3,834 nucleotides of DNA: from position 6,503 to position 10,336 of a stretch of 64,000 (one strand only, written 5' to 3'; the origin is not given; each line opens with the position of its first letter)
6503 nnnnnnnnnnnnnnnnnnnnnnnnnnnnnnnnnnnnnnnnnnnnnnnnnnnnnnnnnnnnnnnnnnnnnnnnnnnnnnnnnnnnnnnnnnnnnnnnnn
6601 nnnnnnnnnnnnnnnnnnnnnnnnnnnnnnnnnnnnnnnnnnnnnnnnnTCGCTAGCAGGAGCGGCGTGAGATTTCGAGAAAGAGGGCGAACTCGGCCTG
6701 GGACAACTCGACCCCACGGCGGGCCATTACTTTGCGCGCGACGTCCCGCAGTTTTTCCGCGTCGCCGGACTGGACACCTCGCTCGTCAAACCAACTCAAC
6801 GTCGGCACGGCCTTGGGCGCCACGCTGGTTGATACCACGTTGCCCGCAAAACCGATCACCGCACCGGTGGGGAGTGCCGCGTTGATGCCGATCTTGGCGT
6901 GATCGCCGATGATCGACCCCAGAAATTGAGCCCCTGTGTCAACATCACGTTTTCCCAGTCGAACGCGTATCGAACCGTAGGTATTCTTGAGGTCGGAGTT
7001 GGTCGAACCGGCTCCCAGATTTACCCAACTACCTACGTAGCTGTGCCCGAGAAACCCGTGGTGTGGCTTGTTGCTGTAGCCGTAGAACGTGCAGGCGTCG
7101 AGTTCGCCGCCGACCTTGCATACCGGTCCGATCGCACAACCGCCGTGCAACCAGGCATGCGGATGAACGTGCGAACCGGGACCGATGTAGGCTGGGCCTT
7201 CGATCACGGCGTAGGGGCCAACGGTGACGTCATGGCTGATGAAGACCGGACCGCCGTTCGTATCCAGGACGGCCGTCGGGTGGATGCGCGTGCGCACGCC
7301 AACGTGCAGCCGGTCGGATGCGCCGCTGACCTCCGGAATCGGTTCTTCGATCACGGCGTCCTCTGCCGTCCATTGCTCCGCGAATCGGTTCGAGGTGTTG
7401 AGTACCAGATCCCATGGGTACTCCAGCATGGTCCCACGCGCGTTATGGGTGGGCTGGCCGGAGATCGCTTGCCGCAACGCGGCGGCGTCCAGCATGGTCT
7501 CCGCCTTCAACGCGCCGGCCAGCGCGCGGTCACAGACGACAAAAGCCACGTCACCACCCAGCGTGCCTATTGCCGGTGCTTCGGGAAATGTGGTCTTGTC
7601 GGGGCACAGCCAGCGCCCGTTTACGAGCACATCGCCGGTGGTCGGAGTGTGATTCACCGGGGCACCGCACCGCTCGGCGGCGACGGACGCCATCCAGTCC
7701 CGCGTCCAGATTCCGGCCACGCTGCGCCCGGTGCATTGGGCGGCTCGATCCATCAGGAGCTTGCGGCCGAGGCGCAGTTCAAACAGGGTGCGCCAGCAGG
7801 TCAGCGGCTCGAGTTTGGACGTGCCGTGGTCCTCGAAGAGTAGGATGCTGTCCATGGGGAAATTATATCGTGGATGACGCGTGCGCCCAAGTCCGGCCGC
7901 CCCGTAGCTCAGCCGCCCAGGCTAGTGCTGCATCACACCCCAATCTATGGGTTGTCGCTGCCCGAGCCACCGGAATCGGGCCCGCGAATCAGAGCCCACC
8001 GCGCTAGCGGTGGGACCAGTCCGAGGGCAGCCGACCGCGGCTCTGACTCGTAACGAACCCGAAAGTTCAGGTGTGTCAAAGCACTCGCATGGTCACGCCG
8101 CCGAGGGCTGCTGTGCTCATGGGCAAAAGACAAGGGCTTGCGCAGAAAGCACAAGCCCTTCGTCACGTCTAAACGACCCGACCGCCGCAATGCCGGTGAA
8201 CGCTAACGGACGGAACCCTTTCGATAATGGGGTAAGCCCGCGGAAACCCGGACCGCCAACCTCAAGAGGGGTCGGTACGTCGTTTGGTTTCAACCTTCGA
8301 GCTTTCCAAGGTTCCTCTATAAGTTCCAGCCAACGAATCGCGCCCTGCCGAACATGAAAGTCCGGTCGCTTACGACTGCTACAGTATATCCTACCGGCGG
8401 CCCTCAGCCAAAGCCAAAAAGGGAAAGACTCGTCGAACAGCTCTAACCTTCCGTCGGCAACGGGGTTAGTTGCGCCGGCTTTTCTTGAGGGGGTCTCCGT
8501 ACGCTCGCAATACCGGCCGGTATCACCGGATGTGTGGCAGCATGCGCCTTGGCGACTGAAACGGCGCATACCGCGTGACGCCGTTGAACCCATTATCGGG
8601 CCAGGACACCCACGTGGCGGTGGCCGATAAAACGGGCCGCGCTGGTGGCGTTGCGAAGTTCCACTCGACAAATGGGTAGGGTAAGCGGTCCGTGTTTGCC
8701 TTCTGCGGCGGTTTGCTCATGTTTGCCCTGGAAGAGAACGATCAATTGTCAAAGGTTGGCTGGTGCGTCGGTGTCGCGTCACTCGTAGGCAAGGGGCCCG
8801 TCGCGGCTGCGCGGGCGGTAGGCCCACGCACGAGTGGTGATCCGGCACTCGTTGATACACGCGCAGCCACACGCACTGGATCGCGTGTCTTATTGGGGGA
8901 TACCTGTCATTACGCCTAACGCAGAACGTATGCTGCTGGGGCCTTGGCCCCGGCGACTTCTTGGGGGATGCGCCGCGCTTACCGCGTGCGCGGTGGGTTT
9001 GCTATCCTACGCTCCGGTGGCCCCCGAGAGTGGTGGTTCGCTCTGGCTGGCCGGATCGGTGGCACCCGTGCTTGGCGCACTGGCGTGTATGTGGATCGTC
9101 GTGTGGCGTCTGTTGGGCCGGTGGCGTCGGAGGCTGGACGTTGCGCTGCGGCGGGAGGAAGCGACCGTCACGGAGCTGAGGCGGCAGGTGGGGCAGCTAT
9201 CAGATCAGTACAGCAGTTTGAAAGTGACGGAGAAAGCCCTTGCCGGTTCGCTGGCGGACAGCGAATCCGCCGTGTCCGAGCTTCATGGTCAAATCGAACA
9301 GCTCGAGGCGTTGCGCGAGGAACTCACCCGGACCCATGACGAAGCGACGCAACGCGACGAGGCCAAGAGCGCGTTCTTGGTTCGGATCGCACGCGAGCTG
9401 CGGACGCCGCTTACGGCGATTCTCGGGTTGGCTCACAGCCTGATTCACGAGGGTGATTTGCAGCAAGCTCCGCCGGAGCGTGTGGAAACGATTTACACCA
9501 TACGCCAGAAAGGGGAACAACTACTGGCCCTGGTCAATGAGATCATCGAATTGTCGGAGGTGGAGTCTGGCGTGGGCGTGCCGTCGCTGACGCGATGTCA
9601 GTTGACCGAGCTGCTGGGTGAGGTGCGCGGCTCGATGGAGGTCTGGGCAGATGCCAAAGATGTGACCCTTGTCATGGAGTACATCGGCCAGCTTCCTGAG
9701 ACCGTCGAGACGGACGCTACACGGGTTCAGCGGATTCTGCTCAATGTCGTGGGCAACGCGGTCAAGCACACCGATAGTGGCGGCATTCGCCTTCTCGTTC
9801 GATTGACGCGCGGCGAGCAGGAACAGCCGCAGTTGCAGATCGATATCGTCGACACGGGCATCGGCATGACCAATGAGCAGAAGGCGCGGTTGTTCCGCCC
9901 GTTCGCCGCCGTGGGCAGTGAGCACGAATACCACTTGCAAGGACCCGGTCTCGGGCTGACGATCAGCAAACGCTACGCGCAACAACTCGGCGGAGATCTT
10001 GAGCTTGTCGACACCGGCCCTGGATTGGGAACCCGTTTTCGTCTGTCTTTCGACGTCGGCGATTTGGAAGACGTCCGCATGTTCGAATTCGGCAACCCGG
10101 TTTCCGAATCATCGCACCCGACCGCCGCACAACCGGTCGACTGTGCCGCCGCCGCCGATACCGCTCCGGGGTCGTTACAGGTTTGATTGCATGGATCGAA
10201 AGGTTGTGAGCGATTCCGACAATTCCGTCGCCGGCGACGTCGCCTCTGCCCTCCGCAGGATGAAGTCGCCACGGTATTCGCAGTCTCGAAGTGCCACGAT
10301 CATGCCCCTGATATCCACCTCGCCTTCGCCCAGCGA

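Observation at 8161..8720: ~560-nt lower-GC, hairpin-dense, apparently non-coding stretch ending in a clean terminator: candidate large ncRNA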

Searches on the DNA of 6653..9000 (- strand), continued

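Call 67: search_rna_families(source=window, start=8163, end=8381, threshold=evalue, max_evalue=10, show_alignments=1)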
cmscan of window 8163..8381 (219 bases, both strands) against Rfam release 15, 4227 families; matches with E-value up to 10: 5.
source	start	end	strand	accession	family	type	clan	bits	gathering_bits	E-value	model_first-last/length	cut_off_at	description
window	8175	8366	-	RF00013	6S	Gene;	-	17.5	46.4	0.1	1-187/187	no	6S / SsrS RNA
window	8287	8323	-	RF01337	CRISPR-DR24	Gene; CRISPR;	-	13.3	35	5.1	1-30/30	no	CRISPR RNA direct repeat element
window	8305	8374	+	RF03078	chrB-a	Cis-reg;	-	12.4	43.9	7.4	1-80/80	no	chrB-a RNA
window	8283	8300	-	RF01737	flpD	Cis-reg;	-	11.9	40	8.8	17-34/47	no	flpD RNA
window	8258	8357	-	RF01851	cyano_tmRNA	Gene;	CL00001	8.2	70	2.9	192-288/288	no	Cyanobacteria transfer-messenger RNA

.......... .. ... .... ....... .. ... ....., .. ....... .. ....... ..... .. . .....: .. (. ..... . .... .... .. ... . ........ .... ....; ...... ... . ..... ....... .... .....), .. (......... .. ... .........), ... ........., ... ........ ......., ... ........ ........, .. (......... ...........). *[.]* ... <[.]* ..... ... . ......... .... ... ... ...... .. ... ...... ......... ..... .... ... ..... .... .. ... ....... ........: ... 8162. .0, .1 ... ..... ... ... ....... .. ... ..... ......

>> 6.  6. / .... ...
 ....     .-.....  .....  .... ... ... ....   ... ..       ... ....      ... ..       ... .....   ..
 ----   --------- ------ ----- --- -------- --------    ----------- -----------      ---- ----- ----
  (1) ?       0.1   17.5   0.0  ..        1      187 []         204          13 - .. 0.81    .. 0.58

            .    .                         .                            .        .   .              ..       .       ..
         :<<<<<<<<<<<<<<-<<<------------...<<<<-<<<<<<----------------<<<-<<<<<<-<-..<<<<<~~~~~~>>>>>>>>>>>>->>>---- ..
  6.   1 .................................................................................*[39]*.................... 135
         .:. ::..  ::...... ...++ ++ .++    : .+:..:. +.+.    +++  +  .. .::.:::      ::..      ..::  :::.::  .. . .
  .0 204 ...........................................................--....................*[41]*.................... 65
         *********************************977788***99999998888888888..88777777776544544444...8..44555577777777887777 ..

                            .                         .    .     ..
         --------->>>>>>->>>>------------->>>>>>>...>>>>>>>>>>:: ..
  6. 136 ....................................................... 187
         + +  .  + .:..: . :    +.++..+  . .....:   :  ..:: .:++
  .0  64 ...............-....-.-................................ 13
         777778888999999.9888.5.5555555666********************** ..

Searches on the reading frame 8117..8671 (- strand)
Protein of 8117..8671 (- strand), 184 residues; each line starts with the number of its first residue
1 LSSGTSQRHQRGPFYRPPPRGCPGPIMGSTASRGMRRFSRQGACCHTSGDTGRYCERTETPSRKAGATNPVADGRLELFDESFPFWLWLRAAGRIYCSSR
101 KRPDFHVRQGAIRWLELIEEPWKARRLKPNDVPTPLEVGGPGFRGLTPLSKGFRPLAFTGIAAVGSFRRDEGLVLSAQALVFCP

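Call 7: search_protein_families(library=pfam, proteins=[window:8117-8671:-], max_evalue=1)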
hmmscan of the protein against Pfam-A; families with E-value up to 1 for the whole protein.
window:8117-8671:- (184 aa): 0 families

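Call 63: search_protein_families(library=ncbifam, proteins=[window:8117-8671:-], max_evalue=0.1)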
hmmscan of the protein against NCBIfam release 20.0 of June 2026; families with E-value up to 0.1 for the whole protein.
window:8117-8671:- (184 aa): 0 families

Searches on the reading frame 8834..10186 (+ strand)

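Call 7: search_protein_families(library=pfam, proteins=[window:8834-10186:+], max_evalue=1)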
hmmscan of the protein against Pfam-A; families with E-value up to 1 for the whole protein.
window:8834-10186:+ (450 aa): 14 families
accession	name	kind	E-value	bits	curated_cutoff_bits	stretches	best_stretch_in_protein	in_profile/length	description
PF02518.31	HATPase_c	-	8.6e-21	74.9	26.4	1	294-408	2-109/111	Histidine kinase-, DNA gyrase B-, and HSP90-like ATPase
PF00512.31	HisKA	-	3.4e-12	46.7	26.9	1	178-246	2-66/66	His Kinase A (phospho-acceptor) domain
PF11932.13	DUF3450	-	0.0094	15.7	32.6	1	113-165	47-99/241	Protein of unknown function (DUF3450)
PF00038.26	Filament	-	0.016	15.3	40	1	104-173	211-281/313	Intermediate filament protein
PF21408.2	MTR4-like_stalk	-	0.041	14.6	24.2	1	109-165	14-60/64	Exosome RNA helicase MTR4-like, stalk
PF17078.10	SHE3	-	0.068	13.3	30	1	101-162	57-118/228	SWI5-dependent HO expression protein 3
PF17097.10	Kre28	-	0.1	12.1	27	1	106-170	33-91/365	Spindle pole body component Kre28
PF16043.11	DUF4795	-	0.13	12.1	34.8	1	107-159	4-56/208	Domain of unknown function (DUF4795)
PF24319.2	DUF7491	-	0.14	12.9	30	1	112-176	2-66/90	Coiled-coil region of unknown function (DUF7491)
PF24729.2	Acb2_Tad1_hairpin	-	0.15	12.7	27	0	213-237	6-30/58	Acb2/Tad1, hairpin domain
PF13851.11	GAS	-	0.34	10.7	32.3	1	111-173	34-96/200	Growth-arrest specific micro-tubule binding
PF17675.6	APG6_N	-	0.58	11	45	1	115-179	44-108/132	Apg6 coiled-coil region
PF11559.13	ADIP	-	0.79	10.2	34.3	0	102-174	58-127/151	Afadin- and alpha -actinin-Binding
PF17002.10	DUF5089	-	0.97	9.7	36.1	1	125-175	14-64/193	Domain of unknown function (DUF5089)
